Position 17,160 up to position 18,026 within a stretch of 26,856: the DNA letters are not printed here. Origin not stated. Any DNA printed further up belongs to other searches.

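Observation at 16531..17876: DsbA-like oxidoreductase, start/stop-overlapped with a membrane protein whose only cysteines are an intramembrane CxxC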

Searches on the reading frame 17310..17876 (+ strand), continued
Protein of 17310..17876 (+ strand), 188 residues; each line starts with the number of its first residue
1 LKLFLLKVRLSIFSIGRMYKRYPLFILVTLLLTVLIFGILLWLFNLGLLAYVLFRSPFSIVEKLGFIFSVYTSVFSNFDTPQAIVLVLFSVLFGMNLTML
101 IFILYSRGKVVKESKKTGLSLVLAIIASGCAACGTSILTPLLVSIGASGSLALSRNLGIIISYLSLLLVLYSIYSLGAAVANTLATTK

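Call 72: get_annotated_region(hit=H16, flank=6000)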
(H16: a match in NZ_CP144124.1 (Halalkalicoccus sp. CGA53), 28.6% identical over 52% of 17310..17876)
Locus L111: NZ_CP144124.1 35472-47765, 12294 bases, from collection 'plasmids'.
description: Halalkalicoccus sp. CGA53 plasmid unnamed1, complete sequence
organism: Halalkalicoccus sp. CGA53 (NCBI taxid 3117733)
taxonomy: Archaea; Euryarchaeota; Halobacteria; Halobacteriales; Halococcaceae; Halalkalicoccus; Halalkalicoccus sp. CGA53
host: -; source: cell culture,sediment; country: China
typing (MOB-suite, as given by PLSDB): non-mobilizable
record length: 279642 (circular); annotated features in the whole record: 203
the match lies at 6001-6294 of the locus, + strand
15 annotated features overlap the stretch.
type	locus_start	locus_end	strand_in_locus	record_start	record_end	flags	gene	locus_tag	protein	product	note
CDS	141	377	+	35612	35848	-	-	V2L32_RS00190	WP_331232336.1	hypothetical protein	-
CDS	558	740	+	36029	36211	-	-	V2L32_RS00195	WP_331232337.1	hypothetical protein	-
CDS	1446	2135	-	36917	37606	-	-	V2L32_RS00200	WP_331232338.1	SOS response-associated peptidase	GO:0018142 - protein-DNA covalent cross-linking [Evidence IEA]; GO:0009432 - SOS response [Evidence IEA]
CDS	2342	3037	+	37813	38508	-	-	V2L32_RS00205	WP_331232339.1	hypothetical protein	-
CDS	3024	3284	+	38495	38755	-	-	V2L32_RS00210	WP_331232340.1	hypothetical protein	-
CDS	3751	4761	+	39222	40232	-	-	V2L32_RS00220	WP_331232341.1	nitronate monooxygenase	-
CDS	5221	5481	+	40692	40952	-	-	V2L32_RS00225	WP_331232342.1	hypothetical protein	-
CDS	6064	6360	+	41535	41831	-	-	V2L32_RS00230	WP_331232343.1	hypothetical protein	-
CDS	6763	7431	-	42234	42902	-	-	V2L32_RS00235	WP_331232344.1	hypothetical protein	-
CDS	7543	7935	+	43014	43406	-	-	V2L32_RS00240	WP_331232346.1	helix-turn-helix domain-containing protein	-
CDS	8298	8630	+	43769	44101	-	-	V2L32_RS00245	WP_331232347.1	hypothetical protein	-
CDS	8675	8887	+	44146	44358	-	-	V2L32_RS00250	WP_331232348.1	hypothetical protein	-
CDS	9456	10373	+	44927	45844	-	-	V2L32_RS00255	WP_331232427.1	ATP-binding cassette domain-containing protein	-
CDS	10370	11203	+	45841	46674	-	-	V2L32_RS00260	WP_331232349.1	ABC transporter permease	-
CDS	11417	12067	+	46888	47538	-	-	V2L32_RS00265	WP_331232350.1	helix-turn-helix domain-containing protein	-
